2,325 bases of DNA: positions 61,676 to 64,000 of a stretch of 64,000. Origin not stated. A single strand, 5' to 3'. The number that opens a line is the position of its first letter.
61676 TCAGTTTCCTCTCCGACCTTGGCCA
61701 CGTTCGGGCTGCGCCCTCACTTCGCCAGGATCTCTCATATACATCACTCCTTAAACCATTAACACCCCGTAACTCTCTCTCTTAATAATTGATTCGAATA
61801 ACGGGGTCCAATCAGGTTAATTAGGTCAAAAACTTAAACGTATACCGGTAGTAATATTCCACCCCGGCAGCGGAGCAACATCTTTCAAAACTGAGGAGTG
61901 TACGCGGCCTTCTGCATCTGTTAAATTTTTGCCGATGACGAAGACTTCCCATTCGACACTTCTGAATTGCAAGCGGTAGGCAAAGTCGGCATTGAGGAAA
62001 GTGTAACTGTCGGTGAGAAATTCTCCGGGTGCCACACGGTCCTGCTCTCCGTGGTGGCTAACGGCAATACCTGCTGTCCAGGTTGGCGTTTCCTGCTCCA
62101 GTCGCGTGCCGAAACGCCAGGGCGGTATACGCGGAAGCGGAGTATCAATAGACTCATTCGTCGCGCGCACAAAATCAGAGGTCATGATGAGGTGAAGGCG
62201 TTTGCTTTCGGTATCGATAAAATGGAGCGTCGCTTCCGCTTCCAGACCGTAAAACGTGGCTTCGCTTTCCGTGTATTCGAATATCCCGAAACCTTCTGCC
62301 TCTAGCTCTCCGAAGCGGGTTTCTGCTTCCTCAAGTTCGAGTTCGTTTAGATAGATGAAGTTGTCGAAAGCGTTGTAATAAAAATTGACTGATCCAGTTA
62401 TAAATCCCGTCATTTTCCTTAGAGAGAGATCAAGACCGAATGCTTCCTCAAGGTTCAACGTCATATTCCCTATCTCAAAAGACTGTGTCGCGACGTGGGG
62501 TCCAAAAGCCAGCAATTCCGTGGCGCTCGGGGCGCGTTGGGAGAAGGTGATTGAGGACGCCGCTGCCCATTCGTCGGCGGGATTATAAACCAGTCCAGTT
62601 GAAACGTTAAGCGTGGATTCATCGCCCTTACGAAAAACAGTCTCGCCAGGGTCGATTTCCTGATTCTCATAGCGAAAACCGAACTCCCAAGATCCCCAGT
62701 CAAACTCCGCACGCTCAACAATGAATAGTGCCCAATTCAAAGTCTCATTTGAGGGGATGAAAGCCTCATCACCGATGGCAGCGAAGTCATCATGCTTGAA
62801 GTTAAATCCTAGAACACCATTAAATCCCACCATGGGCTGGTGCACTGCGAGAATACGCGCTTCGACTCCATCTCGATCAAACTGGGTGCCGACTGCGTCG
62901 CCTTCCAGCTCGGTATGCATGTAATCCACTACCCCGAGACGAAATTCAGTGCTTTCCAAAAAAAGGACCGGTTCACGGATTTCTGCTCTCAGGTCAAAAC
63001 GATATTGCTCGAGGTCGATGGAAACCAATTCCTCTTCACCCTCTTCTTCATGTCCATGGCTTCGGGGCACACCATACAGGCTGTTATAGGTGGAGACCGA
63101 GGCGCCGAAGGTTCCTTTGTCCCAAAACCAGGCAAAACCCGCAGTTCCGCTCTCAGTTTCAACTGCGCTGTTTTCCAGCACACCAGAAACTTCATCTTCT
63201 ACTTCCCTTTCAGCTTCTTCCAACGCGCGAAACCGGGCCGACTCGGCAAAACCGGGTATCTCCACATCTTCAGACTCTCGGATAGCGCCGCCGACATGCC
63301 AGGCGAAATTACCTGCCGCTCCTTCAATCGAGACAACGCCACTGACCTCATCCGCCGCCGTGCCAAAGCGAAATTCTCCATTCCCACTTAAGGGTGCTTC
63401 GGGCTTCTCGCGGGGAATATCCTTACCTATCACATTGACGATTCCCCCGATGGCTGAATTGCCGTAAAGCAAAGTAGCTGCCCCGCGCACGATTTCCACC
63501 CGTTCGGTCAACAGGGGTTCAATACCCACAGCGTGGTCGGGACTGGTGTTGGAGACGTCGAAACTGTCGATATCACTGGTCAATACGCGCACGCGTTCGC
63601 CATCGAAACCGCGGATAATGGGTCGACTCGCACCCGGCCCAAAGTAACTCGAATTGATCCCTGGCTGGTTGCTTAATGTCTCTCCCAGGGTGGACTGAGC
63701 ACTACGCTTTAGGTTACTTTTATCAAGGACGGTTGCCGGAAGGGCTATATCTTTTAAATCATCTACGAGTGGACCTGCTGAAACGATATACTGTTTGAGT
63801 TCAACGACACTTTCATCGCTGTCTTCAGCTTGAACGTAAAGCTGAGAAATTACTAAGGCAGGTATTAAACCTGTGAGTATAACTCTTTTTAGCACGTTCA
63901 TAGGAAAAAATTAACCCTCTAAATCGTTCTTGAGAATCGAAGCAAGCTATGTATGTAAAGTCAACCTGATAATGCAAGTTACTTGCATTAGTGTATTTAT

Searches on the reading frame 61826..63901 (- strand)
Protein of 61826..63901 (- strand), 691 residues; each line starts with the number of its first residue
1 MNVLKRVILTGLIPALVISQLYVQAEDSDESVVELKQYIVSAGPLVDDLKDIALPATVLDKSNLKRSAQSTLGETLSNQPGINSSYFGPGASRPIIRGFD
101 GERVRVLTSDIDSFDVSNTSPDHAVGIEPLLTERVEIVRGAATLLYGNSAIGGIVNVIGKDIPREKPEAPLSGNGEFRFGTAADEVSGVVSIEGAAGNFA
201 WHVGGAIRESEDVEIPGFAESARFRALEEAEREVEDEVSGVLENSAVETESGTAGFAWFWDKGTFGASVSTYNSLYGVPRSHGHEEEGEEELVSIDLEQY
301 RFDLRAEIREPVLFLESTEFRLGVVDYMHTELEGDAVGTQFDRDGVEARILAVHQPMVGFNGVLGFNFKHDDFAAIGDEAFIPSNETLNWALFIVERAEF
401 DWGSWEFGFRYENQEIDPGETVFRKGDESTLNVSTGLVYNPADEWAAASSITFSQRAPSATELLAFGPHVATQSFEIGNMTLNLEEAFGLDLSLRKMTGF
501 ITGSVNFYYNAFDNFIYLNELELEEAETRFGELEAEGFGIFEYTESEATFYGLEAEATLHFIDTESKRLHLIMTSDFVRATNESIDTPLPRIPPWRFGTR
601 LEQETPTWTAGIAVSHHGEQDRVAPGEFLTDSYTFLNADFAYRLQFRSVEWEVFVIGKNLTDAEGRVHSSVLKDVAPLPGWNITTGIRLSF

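Call 17: search_protein_families(library=pfam, proteins=[window:61826-63901:-])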
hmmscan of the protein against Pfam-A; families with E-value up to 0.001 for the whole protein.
window:61826-63901:- (691 aa): 2 families
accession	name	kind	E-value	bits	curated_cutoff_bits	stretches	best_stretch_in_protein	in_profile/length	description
PF00593.30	TonB_dep_Rec_b-barrel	-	2.7e-25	90.6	27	1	364-660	131-436/436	TonB dependent receptor-like, beta-barrel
PF07715.20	Plug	-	1.5e-18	67.7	23.9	1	49-154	2-107/107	TonB-dependent Receptor Plug Domain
